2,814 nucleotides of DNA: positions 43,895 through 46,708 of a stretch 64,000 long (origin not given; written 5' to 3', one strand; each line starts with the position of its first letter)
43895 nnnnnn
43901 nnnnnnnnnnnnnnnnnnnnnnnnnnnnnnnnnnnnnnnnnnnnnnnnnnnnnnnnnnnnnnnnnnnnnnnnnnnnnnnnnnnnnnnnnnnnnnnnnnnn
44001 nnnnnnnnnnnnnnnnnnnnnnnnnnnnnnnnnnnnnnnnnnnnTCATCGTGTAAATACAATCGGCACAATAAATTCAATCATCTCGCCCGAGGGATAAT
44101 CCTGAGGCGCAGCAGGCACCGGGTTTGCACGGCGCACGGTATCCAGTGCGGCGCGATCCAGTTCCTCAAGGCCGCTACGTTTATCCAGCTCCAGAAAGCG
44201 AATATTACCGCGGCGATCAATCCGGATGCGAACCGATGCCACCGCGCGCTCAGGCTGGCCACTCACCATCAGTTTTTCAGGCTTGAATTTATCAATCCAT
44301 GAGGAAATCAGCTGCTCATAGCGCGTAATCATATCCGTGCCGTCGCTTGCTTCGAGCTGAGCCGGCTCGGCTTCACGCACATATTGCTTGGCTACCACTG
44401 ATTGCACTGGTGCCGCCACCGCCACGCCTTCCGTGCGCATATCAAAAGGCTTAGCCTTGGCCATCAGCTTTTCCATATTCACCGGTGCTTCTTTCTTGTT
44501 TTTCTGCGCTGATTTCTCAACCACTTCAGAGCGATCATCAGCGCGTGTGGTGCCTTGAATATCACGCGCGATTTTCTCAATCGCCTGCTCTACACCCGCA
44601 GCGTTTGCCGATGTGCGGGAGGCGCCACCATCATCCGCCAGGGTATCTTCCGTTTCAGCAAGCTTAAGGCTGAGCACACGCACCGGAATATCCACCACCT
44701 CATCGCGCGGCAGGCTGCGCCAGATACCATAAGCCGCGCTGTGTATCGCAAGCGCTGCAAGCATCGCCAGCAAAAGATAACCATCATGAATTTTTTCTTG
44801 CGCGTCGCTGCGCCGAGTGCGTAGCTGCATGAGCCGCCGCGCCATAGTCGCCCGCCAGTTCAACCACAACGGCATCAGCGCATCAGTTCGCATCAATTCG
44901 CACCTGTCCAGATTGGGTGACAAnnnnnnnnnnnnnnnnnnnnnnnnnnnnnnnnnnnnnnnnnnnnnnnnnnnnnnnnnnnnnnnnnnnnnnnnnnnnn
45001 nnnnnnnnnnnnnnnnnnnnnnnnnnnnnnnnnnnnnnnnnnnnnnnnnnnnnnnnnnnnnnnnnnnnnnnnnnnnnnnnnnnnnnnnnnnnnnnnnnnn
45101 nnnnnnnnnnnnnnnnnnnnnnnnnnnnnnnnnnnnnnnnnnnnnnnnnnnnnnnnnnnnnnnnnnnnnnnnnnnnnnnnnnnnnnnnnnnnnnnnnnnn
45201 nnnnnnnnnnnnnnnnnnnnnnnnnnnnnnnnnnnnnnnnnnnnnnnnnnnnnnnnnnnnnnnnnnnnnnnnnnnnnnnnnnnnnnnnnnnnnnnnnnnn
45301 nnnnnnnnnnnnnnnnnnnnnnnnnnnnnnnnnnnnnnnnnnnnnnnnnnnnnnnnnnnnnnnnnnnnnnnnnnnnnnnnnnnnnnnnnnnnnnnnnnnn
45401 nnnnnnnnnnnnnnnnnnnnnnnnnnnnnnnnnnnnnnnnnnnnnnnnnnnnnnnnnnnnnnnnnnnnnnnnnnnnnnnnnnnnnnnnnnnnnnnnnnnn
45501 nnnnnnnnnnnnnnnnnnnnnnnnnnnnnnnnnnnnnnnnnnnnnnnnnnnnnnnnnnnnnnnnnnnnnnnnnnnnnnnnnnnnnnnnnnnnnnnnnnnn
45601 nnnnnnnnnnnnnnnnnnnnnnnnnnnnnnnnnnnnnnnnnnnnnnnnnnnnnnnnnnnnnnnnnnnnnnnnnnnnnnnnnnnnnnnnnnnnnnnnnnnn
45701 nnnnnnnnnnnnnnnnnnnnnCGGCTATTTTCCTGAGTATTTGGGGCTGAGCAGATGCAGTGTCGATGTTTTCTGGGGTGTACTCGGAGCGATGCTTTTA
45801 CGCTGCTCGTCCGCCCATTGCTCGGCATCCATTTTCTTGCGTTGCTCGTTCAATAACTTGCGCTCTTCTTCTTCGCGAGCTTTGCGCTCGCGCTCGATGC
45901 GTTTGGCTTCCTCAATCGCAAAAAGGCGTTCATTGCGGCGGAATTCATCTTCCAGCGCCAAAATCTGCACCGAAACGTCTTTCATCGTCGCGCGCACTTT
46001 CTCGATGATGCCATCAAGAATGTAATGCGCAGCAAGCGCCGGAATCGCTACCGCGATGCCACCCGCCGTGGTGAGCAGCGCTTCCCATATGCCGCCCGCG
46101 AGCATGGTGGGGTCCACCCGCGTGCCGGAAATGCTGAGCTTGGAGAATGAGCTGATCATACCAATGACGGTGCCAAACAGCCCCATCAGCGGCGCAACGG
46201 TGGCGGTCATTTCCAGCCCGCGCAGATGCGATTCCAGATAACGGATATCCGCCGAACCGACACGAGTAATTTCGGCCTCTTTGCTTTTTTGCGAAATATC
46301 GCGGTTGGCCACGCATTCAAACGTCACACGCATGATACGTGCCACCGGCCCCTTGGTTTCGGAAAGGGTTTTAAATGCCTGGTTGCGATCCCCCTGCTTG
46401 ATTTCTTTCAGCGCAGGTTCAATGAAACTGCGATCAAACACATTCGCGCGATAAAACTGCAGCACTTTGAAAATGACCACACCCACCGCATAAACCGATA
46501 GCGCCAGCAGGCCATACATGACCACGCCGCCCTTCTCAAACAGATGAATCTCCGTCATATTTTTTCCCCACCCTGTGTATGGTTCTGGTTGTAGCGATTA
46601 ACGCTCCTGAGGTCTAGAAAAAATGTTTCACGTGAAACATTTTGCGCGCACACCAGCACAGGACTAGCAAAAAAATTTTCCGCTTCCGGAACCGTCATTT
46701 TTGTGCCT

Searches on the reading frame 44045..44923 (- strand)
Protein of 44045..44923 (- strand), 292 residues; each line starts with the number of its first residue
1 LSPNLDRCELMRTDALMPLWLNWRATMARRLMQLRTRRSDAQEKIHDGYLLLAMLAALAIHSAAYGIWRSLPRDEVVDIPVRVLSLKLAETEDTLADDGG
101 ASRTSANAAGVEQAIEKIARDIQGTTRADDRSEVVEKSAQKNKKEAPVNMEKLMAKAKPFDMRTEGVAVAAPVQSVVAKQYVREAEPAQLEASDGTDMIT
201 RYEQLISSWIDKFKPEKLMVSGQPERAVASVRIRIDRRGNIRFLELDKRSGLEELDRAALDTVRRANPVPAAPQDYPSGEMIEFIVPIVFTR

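Call 68: search_protein_families(library=pfam, proteins=[window:44045-44923:-], max_evalue=0.0001)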
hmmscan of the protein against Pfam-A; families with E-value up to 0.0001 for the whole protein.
window:44045-44923:- (292 aa): 2 families
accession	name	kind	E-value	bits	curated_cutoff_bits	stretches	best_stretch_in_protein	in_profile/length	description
PF13103.11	TonB_2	-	1.6e-08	35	22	1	221-275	20-73/85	TonB C terminal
PF03544.19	TonB_C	-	6.7e-07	30.1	24.6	1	228-290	17-77/79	Gram-negative bacterial TonB protein C-terminal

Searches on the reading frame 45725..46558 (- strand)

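Call 68: search_protein_families(library=pfam, proteins=[window:45725-46558:-], max_evalue=0.0001)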
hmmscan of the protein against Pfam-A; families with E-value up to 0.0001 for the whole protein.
window:45725-46558:- (277 aa): 1 family
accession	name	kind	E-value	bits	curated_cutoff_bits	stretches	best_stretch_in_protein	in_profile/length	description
PF01618.21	MotA_ExbB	-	1.3e-25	90.1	22.9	1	70-192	4-125/127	MotA/TolQ/ExbB proton channel family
